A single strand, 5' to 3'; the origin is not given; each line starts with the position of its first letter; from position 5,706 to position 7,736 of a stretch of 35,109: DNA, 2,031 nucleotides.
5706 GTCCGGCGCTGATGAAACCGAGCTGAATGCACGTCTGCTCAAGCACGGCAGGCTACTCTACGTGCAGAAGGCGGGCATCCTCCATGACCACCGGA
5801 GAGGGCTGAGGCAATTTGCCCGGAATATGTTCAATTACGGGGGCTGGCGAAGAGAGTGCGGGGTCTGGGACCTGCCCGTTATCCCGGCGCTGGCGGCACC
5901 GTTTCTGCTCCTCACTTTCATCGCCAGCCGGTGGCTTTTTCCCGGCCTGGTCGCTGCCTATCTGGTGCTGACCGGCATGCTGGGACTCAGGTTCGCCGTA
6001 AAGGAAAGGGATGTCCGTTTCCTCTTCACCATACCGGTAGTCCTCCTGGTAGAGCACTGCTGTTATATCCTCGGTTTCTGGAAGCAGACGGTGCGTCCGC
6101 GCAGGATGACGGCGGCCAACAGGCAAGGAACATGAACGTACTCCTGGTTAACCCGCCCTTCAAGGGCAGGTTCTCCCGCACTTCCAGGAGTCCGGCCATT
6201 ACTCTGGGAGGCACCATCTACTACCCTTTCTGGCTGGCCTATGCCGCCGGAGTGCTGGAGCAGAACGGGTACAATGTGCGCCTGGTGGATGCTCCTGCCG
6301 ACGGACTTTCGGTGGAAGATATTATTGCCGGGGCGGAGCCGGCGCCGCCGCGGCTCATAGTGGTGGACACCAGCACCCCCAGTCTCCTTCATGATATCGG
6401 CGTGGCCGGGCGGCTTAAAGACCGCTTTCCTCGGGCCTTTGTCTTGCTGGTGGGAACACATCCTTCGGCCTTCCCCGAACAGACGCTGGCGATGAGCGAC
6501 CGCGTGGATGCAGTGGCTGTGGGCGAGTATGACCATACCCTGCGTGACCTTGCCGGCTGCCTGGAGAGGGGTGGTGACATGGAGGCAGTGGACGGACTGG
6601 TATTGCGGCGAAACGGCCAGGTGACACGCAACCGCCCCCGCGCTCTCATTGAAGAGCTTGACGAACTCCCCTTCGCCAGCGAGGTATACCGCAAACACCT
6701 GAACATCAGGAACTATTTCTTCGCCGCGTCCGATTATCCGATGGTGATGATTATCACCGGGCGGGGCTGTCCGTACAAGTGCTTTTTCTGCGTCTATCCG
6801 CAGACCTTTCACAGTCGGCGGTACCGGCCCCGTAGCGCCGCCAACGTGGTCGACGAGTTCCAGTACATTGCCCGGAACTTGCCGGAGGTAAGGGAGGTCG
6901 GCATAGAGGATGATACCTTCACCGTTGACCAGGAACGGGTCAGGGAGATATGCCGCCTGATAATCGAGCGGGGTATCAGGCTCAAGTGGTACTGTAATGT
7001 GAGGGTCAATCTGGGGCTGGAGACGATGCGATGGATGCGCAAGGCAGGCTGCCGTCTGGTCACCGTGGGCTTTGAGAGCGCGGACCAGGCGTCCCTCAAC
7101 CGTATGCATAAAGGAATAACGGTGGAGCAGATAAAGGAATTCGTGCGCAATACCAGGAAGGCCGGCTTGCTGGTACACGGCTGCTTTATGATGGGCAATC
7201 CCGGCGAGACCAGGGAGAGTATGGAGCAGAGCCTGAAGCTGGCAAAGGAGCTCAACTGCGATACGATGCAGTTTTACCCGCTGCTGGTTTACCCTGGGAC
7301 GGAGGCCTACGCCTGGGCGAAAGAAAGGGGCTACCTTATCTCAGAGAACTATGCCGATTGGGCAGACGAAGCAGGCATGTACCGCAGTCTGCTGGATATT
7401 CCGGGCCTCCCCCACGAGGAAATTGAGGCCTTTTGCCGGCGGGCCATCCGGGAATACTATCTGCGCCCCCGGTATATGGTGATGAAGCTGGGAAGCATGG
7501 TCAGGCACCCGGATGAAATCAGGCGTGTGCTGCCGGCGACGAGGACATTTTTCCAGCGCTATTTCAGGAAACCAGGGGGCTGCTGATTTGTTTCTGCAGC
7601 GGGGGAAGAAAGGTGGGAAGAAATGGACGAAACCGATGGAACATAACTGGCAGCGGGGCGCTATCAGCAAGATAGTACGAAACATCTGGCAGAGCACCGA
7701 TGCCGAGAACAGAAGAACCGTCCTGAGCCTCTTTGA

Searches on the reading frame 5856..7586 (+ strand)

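Call 9: search_protein_families(library=pfam, proteins=[window:5856-7586:+], max_evalue=0.001)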
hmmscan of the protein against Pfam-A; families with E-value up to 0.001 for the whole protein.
window:5856-7586:+ (576 aa): 3 families
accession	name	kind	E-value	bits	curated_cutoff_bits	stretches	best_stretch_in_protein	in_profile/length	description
PF04055.27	Radical_SAM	-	1.5e-23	84.3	29.5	1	299-463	1-166/166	Radical SAM superfamily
PF02310.24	B12-binding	-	3.7e-14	53.1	32.1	1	119-232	9-120/121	B12 binding domain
PF01261.30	AP_endonuc_2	-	0.00014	22.1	31.1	1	392-480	2-94/249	Xylose isomerase-like TIM barrel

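Call 58: search_protein_families(library=ncbifam, proteins=[window:5856-7586:+], max_evalue=0.00001)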
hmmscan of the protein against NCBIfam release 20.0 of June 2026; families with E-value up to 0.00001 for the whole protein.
window:5856-7586:+ (576 aa): 28 families (the best 25 are shown)
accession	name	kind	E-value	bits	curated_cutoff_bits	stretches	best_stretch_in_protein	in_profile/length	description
TIGR03471.1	HpnJ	equivalog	5.5e-120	401.4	577.6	1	109-567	19-465/472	hopanoid biosynthesis associated radical SAM protein HpnJ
TIGR02026.1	BchE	equivalog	6.9e-48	163.7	481.35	1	121-503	19-400/497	magnesium-protoporphyrin IX monomethyl ester anaerobic oxidative cyclase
TIGR04479.1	bcpD_PhpK_rSAM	subfamily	2.2e-40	138.5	600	1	226-502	181-443/504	PhpK family radical SAM P-methyltransferase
NF038361.1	rSAM_Sden_1168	equivalog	4.5e-33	114.6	575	1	192-535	169-520/560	Sden_1168 family B12-binding radical SAM P-methyltransferase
NF050148.1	rSAM_ApyD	equivalog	5.2e-33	114.3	750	1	169-486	79-391/645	RiPP biosynthesis radical SAM protein ApyD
TIGR04072.2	rSAM_ladder_B12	equivalog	2.2e-31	109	360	1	123-496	17-380/443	lipid biosynthesis B12-binding/radical SAM protein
TIGR03975.1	rSAM_ocin_1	subfamily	2.9e-30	105.3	281.85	1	180-466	144-430/606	RiPP maturation radical SAM C-methyltransferase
NF033070.1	rSAM_AprD4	equivalog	8.6e-29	100.7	500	1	122-500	40-402/456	AprD4 family radical SAM diol-dehydratase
TIGR04367.1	HpnR_B12_rSAM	equivalog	1.2e-28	99.9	650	1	124-499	22-382/490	hopanoid C-3 methylase HpnR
TIGR04385.1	B12_rSAM_cofa1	equivalog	1.7e-25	90.1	450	1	188-465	94-363/438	B12 lower ligand biosynthesis radical SAM protein BzaD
TIGR04295.1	B12_rSAM_oligo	hypoth_equivalog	3.6e-24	85.2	400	1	122-485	23-381/422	TIGR04295 family B12-binding domain-containing radical SAM protein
TIGR04014.1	B12_SAM_MJ_0865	equivalog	5.1e-23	81.5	360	1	127-471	14-341/434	methyl-coenzyme M reductase glutamine C-methyltransferase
TIGR04013.1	B12_SAM_MJ_1487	hypoth_equivalog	1.6e-22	79.9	251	2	196-346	73-201/382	TIGR04013 family B12-binding domain/radical SAM domain-containing protein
NF033712.0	B12_rSAM_KedN5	subfamily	2.1e-21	75.8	700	1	184-490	82-392/624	KedN5 family methylcobalamin-dependent radical SAM C-methyltransferase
TIGR04190.1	B12_SAM_Ta0216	equivalog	2e-16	59.7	500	1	123-467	36-395/554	TIGR04190 family B12-binding domain/radical SAM domain protein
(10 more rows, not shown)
